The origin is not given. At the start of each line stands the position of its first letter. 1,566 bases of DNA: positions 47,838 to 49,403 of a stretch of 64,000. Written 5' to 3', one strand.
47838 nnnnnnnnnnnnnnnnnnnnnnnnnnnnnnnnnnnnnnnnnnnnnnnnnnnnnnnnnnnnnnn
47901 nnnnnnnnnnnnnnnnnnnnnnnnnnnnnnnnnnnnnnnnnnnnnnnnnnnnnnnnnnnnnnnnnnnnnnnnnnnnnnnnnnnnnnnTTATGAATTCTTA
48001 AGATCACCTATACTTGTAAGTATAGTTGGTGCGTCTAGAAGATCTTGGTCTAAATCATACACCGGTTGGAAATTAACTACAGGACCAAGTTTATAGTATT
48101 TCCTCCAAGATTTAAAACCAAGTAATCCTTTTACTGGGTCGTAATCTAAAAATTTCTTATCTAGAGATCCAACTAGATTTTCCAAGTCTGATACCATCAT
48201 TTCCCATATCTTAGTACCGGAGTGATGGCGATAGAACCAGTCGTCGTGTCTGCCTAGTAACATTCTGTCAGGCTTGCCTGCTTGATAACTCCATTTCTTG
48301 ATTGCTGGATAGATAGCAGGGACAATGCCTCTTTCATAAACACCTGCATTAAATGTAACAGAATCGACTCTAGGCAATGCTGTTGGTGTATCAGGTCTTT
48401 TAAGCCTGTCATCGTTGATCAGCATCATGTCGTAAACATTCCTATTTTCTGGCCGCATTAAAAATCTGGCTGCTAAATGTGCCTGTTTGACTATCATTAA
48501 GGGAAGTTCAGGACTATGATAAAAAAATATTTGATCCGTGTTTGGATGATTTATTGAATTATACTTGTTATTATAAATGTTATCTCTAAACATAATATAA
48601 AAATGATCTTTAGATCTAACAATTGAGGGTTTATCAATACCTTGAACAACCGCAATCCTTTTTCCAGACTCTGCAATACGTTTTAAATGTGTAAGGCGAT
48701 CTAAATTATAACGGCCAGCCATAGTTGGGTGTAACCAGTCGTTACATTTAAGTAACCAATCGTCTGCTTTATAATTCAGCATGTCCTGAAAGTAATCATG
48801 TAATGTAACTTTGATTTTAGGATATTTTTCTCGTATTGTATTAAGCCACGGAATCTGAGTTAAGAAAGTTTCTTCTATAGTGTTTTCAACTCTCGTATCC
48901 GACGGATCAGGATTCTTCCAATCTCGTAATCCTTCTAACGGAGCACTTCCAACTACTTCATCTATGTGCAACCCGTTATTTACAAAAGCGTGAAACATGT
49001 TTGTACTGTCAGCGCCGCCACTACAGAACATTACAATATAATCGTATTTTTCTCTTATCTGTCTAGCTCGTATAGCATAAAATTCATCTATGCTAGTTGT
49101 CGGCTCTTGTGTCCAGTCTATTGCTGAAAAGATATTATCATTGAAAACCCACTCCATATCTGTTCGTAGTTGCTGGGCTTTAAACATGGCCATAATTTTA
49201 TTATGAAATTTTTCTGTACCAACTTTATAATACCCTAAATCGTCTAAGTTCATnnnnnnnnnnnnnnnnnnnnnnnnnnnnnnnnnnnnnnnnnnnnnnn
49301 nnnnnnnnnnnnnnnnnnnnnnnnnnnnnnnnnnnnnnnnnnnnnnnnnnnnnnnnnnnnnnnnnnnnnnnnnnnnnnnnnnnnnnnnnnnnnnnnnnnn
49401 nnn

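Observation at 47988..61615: Four divergent PP-loop (SGGxDS) ATPase paralogues in one operon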

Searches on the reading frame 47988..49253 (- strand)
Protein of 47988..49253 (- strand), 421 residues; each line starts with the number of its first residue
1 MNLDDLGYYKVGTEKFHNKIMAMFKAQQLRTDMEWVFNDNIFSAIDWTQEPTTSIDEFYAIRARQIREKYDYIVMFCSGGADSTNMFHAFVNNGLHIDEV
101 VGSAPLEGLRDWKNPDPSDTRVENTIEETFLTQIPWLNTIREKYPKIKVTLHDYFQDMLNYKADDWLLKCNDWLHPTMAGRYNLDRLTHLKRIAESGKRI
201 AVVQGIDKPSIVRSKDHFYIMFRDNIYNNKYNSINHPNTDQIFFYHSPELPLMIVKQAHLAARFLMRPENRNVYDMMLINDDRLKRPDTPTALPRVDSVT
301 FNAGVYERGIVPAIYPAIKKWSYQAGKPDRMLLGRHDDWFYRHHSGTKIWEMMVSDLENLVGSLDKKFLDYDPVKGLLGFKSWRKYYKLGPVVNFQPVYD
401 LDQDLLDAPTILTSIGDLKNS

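Call 3: search_protein_families(library=pfam, proteins=[window:47988-49253:-], max_evalue=1)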
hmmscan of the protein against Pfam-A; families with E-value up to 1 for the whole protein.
window:47988-49253:- (421 aa): 1 family
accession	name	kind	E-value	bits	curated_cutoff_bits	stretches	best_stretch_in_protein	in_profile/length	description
PF20025.4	DUF6433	-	0.078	13.4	38.9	1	18-85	15-82/115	Family of unknown function (DUF6433)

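Call 7: search_protein_families(library=phrogs, proteins=[window:47988-49253:-], max_evalue=0.01)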
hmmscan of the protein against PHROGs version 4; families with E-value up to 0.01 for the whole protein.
window:47988-49253:- (421 aa): 0 families

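Call 8: search_dna_similar(query=window:47988-49253:-, collection=phages, mode=protein, max_evalue=0.001, max_rows=30)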
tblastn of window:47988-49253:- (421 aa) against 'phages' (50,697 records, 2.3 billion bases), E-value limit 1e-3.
No match.

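Call 13: search_protein_families(library=ncbifam, proteins=[window:47988-49253:-], max_evalue=0.1)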
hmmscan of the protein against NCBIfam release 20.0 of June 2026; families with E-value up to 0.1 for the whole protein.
window:47988-49253:- (421 aa): 0 families

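Call 16: find_homologous_proteins(query=window:47988-49253:-, max_evalue=0.001)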
Query window:47988-49253:- (421 aa): 278 proteins with E <= 0.001 among 3273 candidates; the best 120 are listed.
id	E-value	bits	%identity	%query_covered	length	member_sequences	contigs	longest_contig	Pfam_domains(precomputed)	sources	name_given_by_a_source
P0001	8.4e-276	932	91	100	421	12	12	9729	-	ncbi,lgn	-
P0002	1.0e-222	758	76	99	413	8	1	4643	-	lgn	-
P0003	1.9e-213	727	71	100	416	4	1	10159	-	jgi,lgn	jgi:hypothetical protein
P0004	5.2e-213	726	72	98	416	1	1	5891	-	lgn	-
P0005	5.5e-208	709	72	96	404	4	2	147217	-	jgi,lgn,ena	jgi:hypothetical protein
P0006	5.9e-206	702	72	96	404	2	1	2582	-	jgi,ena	jgi:hypothetical protein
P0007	7.9e-203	692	68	100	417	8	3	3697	-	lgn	-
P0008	1.5e-202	691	72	94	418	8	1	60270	-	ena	-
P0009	2.3e-199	681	71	94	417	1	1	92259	-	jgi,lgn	jgi:hypothetical protein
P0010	1.3e-198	678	72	94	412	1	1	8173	-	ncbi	-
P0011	5.3e-193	660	70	96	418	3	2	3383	-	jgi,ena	jgi:hypothetical protein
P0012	3.4e-190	650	69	94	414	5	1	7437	-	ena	-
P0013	1.0e-188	646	68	95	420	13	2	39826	-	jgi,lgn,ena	jgi:hypothetical protein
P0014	3.4e-187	641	65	98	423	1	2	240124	-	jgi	jgi:hypothetical protein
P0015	7.3e-186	636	66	97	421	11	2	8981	-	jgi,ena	jgi:hypothetical protein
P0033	1.5e-168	579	62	97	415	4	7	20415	-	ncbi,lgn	-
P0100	2.8e-98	348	43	93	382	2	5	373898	-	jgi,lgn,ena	jgi:hypothetical protein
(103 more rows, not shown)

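Call 17: find_encoding_contigs(protein=P0014, flank=10000, max_places=2)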
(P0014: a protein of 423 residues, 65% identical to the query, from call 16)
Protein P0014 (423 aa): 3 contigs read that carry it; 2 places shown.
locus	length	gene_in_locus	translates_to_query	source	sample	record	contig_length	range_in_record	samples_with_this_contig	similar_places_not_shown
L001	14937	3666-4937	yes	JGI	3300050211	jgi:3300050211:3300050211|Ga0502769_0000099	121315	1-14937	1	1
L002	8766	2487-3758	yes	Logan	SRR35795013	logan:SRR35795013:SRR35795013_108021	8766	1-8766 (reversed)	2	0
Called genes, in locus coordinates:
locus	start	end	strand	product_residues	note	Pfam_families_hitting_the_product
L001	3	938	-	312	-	?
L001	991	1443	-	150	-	PF09834:DUF2061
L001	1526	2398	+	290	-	-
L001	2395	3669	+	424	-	PF01071:GARS_A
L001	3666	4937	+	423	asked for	-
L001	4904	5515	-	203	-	-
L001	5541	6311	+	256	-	PF00487:FA_desaturase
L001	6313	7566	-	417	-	-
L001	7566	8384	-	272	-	-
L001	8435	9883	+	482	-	PF00501:AMP-binding, PF13193:AMP-binding_C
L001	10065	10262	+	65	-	PF07432:Hc1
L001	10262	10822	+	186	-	-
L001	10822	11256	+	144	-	-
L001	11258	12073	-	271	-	PF00355:Rieske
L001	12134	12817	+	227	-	PF02511:Thy1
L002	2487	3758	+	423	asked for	-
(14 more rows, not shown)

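Call 18: find_encoding_contigs(protein=P0100, flank=10000, max_places=2)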
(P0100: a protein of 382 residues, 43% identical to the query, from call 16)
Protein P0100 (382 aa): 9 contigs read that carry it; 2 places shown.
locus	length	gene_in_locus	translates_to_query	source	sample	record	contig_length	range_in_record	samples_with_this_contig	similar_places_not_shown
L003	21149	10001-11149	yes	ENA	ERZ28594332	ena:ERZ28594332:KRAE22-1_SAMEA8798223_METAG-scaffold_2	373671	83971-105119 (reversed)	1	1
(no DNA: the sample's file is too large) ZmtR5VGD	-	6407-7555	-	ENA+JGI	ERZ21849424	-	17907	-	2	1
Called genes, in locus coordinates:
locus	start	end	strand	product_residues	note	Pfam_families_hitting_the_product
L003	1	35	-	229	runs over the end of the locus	PF01027:Bax1-I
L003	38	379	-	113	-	PF01503:PRA-PH (weak)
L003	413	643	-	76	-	-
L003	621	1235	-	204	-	-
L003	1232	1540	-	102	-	-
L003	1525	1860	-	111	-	-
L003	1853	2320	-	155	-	-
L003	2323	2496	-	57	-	-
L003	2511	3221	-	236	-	-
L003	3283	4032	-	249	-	PF01227:GTP_cyclohydroI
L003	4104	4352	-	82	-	PF00550:PP-binding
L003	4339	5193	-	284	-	PF03721:UDPG_MGDP_dh_N, PF00984:UDPG_MGDP_dh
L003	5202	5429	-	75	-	-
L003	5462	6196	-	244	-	-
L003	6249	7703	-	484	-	PF02543:Carbam_trans_N, PF16861:Carbam_trans_C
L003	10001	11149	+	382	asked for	-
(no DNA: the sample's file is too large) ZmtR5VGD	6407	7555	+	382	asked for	-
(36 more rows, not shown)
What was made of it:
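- Related contigs carry ThyX, dCMP deaminase and GTP cyclohydrolase I near the island (calls 17, 18).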

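Call 20: find_related_loci(query=window:47988-49253:-, collection=viral_contigs, flank=10000)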
Query window:47988-49253:- (421 aa) in viral_contigs; peptide patterns used: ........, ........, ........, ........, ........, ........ (x = any residue, [..] = any of these).
4 stretches matched a pattern, but none encodes a relative of the query by tblastn (E <= 1e-3).

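Call 22: find_related_loci(query=A2, collection=viral_contigs, flank=10000)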
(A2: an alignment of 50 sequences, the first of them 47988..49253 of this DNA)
Query A2 (421 aa) in viral_contigs; peptide patterns used: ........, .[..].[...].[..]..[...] (x = any residue, [..] = any of these).
599 stretches matched a pattern (row limit reached: there are more); 522 encode a relative of the query (tblastn E <= 1e-3); the best 80 are kept; 78 distinct loci.
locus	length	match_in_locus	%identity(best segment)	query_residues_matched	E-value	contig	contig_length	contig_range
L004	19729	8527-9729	64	3-406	3e-177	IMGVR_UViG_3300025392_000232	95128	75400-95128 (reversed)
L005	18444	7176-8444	58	4-415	2e-172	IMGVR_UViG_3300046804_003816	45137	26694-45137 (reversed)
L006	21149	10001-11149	44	6-398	7e-113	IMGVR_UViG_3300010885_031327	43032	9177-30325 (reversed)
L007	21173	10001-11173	44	5-395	5e-112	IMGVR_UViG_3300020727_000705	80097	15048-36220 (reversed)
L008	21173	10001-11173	44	5-395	5e-112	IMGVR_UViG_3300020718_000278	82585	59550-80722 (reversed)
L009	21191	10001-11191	40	5-397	1e-101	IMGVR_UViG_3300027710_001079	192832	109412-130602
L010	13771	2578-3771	42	8-414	3e-100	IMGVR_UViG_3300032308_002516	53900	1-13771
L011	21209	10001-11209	40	1-412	1e-97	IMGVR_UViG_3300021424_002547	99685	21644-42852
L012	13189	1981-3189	40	1-412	1e-97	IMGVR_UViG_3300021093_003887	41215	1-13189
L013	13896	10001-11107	39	7-385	2e-97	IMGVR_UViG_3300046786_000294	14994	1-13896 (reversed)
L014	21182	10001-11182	38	4-395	1e-93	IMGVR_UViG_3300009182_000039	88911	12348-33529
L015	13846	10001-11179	39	6-395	3e-93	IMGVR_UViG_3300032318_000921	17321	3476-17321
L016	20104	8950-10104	40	2-398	3e-93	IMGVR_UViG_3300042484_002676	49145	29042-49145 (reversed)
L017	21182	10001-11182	38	6-396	2e-92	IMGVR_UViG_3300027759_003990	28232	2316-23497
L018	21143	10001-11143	40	5-390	2e-89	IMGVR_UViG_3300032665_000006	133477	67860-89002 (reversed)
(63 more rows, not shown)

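Call 29: predict_structure(alignment_id=A2)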
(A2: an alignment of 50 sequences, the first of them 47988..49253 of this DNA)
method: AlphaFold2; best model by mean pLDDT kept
length: 421 residues; sequences in the alignment: 50
mean_pLDDT: 89.1   pTM: 0.88
mean pLDDT of the five models: 89.1, 88.3, 87.1, 86.7, 85.5
residues with pLDDT >= 90: 322; 70-90: 62; 50-70: 13; < 50: 24
segments of 3 or more residues with pLDDT < 50: 291-293, 401-421
pLDDT, mean of each block of 10 residues (from residue 1): 81 95 97 94 96 97 98 96 96 98 93 87 93 96 98 94 91 90 94 98 93 96 85 90 93 98 96 92 73 61 90 88 87 92 92 96 96 89 96 86 44 34 35
secondary structure, 60 per line:
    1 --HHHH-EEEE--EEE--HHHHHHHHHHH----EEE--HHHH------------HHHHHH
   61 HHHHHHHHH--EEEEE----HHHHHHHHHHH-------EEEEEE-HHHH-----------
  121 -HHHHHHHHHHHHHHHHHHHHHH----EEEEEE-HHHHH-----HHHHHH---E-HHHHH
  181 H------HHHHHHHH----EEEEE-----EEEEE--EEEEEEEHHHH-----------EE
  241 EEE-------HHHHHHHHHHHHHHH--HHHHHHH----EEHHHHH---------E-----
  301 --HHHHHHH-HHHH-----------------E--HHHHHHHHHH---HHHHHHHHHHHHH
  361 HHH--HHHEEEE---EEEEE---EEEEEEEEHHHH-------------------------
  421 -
elements in order: H3-6 E8-11 E14-16 H19-29 E34-36 H39-42 H55-69 E72-76 H81-91 E99-104 H106-109 H122-143 E148-153 H155-159 H165-170 H176-181 H188-195 E200-204 E210-214 E217-223 H224-227 E239-243 H251-265 H268-274 H281-285 H303-309 H311-314 H335-344 H348-363 E369-372 E376-380 E384-391 H392-395
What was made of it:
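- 47988..49253 (-): P1: 421-aa glutaminase-less PP-loop protein with an AsnB-type synthetase fold. AF2 model pLDDT 89 (call 29).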

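Call 35: list_cluster_members(proteins=[P0001, P0121, P0155, P0033, P0010])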
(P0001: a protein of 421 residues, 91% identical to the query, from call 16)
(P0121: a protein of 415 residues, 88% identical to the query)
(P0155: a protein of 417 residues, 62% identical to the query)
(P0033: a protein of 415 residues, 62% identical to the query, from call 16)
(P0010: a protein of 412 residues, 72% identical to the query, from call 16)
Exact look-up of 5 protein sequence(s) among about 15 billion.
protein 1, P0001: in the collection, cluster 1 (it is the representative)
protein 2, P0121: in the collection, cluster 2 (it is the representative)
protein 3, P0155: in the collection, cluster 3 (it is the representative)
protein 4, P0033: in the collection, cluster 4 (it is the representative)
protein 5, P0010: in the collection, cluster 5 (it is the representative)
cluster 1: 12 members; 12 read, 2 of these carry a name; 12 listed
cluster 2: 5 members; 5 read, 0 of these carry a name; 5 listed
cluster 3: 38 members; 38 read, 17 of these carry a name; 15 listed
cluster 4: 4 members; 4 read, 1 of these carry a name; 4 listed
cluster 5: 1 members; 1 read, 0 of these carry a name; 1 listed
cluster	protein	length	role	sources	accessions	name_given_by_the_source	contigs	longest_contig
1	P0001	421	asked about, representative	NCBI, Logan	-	-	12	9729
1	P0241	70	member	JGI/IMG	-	hypothetical protein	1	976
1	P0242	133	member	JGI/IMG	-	hypothetical protein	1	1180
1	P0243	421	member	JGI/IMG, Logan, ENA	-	-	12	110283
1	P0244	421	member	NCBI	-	-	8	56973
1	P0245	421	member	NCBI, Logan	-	-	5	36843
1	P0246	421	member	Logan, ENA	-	-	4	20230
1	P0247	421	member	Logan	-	-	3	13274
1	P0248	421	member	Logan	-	-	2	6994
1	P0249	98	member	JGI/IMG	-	-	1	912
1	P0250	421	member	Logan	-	-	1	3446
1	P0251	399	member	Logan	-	-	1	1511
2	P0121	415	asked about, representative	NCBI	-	-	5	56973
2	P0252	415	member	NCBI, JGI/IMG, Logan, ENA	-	-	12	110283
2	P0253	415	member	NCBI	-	-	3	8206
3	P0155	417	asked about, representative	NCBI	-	-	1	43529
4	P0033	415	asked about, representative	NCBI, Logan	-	-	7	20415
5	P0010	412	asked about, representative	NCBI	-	-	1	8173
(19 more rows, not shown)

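Call 43: find_related_loci(query=A2, collection=genome_contigs, flank=10000)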
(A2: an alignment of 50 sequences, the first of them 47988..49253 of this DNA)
Query A2 (421 aa) in genome_contigs; peptide patterns used: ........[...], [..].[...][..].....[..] (x = any residue, [..] = any of these).
15 stretches matched a pattern, but none encodes a relative of the query by tblastn (E <= 1e-3).
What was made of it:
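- Tried and rejected: GTDB scan with the P1 profile: it found no cellular relative (call 43).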

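Call 56: find_encoding_contigs(protein=P0252, flank=10000, max_places=1)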
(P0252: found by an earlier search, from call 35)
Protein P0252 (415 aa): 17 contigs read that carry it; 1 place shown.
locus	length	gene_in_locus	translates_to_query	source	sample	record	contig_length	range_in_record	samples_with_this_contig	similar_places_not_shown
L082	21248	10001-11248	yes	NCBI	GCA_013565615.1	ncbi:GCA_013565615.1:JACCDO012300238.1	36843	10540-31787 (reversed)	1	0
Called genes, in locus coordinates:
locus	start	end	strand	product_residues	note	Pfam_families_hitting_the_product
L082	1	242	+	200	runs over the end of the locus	-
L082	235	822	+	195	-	-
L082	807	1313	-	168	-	-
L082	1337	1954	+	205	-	-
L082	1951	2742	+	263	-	PF00487:FA_desaturase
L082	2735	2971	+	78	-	PF00550:PP-binding, PF14573:PP-binding_2 (weak)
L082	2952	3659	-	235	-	PF05118:Asp_Arg_Hydrox (weak)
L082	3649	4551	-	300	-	PF04055:Radical_SAM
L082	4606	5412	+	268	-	PF00355:Rieske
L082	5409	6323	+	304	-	-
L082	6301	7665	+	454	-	PF00501:AMP-binding, PF13193:AMP-binding_C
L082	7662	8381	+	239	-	PF00106:adh_short, PF04321:RmlD_sub_bind (weak), PF08659:KR, PF01370:Epimerase (weak), PF16363:GDP_Man_Dehyd (faint), PF13561:adh_short_C2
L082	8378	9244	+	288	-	PF05853:BKACE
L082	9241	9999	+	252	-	-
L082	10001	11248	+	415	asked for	-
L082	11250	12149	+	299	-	-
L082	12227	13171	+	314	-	PF03480:DctP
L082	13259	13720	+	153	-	PF00583:Acetyltransf_1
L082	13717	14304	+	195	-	-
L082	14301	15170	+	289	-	-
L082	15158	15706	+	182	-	-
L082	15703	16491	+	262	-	PF00487:FA_desaturase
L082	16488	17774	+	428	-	PF01071:GARS_A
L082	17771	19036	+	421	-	-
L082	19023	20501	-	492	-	PF02310:B12-binding (faint), PF04055:Radical_SAM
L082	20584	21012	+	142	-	-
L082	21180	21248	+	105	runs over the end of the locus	-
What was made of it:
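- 49250..50536 (-): ATP-grasp ligase (GARS_A/PurD-like), directly upstream of P1. The listed ORF runs to 50584; the likely start is Met17 at 50536. The orthologue in L082 is 428 aa (call 56).
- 46523..48001 (+): B12-binding radical SAM enzyme, convergent with P1 at the downstream edge. Syntenic in L082 (call 56).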

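Call 61: search_solved_structures(query=A2, max_evalue=10, show_alignments=2)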
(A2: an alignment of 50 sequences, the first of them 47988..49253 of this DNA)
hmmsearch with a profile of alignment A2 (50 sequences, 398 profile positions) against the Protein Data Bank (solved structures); distinct sequences matched with E-value up to 10: 4.
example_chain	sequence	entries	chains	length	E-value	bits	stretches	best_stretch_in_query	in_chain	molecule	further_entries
8e0l_A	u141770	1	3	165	0.13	14.2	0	247-293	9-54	BGL06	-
9r1o_A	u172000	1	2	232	0.14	14.2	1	135-201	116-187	sc-apCC-6-DPH-NR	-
8qad_A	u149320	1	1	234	0.56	12.2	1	135-200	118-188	sc-apCC-6-LLIA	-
8qae_A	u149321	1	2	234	1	11.3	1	135-199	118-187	sc-apCC-6-SLLA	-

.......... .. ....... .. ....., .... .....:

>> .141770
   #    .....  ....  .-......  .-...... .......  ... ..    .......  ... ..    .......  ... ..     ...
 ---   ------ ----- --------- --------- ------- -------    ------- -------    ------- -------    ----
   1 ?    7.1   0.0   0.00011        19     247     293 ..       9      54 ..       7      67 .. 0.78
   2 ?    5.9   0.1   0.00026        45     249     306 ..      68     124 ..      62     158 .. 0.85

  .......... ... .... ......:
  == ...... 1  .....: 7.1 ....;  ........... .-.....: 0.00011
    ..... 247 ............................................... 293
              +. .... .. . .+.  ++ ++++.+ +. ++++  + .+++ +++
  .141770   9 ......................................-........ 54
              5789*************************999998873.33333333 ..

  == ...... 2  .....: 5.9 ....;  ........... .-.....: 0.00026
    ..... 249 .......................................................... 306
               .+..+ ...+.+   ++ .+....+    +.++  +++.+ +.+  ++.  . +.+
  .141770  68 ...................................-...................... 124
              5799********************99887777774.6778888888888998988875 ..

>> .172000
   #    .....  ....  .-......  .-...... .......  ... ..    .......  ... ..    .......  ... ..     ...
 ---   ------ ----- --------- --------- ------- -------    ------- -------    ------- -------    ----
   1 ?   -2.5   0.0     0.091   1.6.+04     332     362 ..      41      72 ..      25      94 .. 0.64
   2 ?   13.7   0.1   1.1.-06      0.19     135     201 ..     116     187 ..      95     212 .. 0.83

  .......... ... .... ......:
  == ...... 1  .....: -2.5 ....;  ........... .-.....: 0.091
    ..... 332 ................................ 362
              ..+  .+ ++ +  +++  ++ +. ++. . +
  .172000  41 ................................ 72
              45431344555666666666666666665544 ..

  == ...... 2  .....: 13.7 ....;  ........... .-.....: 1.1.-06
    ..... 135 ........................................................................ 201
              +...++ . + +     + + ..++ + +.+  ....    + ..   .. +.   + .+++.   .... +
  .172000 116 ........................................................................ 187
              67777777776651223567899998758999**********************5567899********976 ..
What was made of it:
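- Tried and rejected: Profile searches against PDB sequences: P1 gave nothing meaningful (call 61).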
